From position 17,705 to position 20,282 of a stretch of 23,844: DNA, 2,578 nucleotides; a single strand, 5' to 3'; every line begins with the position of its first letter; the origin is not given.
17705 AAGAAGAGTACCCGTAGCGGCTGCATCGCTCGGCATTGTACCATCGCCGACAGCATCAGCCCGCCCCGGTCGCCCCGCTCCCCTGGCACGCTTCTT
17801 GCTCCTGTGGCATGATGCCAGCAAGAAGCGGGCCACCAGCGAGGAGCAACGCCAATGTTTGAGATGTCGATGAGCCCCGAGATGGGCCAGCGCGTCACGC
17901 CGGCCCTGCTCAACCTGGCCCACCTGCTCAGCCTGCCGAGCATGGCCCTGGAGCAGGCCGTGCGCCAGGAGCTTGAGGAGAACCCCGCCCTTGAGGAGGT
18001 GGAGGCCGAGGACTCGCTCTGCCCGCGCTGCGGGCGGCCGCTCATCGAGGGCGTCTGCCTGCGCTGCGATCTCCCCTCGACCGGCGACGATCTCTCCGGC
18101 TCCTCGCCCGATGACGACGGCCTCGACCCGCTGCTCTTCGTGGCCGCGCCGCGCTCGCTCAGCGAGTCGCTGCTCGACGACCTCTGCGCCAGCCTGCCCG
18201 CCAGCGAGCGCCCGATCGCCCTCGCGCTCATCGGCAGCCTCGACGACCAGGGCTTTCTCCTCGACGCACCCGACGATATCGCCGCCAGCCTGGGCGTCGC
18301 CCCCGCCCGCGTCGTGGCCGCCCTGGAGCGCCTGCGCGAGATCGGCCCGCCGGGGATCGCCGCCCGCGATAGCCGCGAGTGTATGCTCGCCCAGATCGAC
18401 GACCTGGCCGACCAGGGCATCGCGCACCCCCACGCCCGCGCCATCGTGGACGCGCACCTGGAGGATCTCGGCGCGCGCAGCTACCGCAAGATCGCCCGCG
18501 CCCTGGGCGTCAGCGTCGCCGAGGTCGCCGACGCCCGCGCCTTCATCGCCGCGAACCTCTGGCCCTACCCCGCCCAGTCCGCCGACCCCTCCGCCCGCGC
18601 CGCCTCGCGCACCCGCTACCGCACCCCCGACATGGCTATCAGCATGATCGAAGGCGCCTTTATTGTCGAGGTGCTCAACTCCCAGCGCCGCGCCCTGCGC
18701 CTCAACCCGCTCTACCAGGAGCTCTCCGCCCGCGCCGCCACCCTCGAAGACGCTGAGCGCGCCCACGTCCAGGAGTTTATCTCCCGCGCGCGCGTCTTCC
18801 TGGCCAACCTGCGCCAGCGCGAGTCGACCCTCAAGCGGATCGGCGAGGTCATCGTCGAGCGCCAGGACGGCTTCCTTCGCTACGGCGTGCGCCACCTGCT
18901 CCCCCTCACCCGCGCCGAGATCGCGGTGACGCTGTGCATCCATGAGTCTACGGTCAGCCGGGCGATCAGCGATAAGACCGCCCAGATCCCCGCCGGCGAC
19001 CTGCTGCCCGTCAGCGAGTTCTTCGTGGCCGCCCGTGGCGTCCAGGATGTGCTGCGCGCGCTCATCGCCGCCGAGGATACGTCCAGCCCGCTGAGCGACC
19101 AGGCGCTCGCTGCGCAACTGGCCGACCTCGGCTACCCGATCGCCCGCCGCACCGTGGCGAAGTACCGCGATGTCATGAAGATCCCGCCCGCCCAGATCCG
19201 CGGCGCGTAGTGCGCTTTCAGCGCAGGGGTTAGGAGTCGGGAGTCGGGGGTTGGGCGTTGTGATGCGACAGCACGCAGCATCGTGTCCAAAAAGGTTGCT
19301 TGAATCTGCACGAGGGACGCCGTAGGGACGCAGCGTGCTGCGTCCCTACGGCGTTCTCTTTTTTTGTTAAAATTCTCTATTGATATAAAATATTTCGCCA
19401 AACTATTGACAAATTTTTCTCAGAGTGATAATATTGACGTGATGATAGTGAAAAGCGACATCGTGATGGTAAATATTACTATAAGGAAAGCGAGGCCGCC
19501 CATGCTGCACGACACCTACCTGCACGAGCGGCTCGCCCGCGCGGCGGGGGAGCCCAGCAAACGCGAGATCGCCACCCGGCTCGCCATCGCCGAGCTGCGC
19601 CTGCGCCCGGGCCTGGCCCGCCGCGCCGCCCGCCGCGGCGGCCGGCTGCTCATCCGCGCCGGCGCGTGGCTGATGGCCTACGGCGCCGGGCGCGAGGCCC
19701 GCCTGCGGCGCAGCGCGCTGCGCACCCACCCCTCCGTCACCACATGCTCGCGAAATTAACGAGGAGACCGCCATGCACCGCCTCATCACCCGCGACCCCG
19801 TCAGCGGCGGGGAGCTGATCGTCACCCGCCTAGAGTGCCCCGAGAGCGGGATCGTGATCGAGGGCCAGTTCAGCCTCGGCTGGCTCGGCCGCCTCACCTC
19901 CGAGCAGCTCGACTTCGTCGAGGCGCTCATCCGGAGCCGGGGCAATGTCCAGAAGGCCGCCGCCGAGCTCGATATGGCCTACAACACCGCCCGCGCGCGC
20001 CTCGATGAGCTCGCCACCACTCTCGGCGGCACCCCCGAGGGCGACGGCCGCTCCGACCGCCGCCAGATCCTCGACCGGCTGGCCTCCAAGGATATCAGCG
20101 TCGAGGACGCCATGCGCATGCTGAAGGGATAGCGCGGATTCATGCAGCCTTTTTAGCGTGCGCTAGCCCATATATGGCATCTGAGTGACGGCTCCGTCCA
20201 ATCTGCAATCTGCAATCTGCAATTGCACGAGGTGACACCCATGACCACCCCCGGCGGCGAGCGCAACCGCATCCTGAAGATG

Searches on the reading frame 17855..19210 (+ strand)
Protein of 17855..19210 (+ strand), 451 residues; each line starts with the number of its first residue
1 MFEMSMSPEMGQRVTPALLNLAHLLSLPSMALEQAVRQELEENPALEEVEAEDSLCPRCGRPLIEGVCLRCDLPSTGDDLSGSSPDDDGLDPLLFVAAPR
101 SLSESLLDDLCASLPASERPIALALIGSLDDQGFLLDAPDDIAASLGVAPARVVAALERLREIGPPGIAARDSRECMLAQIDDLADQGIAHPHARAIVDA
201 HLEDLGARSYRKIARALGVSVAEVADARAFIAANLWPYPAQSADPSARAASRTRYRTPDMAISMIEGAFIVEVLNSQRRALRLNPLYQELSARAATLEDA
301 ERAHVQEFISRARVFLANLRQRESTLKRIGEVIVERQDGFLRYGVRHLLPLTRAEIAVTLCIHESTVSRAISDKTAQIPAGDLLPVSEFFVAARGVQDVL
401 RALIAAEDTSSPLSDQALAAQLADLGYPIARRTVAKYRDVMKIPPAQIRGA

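Call 50: search_protein_families(library=pfam, proteins=[window:17855-19210:+], max_evalue=0.01)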
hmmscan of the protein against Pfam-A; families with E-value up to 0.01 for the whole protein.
window:17855-19210:+ (451 aa): 9 families
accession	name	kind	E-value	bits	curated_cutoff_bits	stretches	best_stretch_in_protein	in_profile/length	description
PF04552.19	Sigma54_DBD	-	9.4e-37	126.7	22.8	1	305-449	4-158/160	Sigma-54, DNA binding domain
PF04963.19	Sigma54_CBD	-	1.2e-36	126.7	22.9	1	95-287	5-185/185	Sigma-54 factor, core binding domain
PF00309.25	Sigma54_AID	-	8.6e-09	35.5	23.8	1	9-48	7-46/46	Sigma-54 factor, Activator interacting domain (AID)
PF13545.12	HTH_Crp_2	-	1e-05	25.8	27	0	328-373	2-45/70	Crp-like helix-turn-helix domain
PF13384.12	HTH_23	-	1.2e-05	25.4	24.6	0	351-372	18-39/50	Homeodomain-like domain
PF08281.18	Sigma70_r4_2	-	0.00023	21.2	25.7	0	205-224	24-43/54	Sigma-70, region 4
PF13551.12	HTH_29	-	0.0011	19.5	28.1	0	352-371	14-33/64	Winged helix-turn helix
PF22451.2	NirdL-like_HTH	-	0.0019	18.2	27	0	210-225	19-34/47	Siroheme decarboxylase NirDL-like HTH domain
PF01325.25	Fe_dep_repress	-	0.0051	17.4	26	0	140-164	26-50/60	Iron dependent repressor, N-terminal DNA binding domain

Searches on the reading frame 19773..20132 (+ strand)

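Call 50: search_protein_families(library=pfam, proteins=[window:19773-20132:+], max_evalue=0.01)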
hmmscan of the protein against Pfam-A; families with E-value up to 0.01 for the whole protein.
window:19773-20132:+ (119 aa): 5 families
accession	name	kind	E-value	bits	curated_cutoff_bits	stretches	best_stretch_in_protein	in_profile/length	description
PF09862.15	DUF2089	-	4.4e-14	52.3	33.4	1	41-86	1-46/47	Domain of unknown function (DUF2089)-HTH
PF22747.2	Zn_ribbon_DUF2089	-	3.4e-09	37.1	27.6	1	9-37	2-30/32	DUF2089 zinc ribbon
PF13556.12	HTH_30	-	3.9e-06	27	27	1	46-86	2-42/59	PucR C-terminal helix-turn-helix domain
PF02954.25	HTH_8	-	0.00037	20.6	22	1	50-79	12-41/42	Bacterial regulatory protein, Fis family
PF22746.1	SHOCT-like_DUF2089-C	-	0.001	19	27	1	95-118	2-25/32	SHOCT-like domain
